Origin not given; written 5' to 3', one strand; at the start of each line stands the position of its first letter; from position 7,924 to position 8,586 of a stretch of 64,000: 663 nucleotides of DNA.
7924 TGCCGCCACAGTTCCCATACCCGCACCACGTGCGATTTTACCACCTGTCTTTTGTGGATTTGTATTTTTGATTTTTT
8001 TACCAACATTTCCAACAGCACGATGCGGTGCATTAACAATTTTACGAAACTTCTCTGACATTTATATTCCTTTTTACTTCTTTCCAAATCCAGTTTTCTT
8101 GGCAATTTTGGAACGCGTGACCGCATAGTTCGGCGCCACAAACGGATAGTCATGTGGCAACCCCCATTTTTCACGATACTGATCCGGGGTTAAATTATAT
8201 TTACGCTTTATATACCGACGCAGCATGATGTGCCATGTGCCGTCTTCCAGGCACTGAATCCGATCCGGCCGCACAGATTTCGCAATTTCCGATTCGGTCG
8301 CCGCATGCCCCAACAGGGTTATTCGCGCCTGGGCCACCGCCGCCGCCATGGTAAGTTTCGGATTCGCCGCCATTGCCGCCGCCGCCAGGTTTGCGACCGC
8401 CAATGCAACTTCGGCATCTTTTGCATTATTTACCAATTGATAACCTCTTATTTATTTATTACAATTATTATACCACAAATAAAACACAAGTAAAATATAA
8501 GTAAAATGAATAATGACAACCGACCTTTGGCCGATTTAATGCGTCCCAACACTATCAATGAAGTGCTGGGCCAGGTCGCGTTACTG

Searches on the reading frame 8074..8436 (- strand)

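Call 18: search_protein_families(library=pfam, proteins=[window:8074-8436:-], max_evalue=0.001)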
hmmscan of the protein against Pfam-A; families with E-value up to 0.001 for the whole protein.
window:8074-8436:- (120 aa): 1 family
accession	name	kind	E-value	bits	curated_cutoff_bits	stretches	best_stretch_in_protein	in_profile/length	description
PF05443.17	ROS_MUCR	-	4.4e-27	95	25.4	1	8-118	22-123/123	ROS/MUCR transcriptional regulator protein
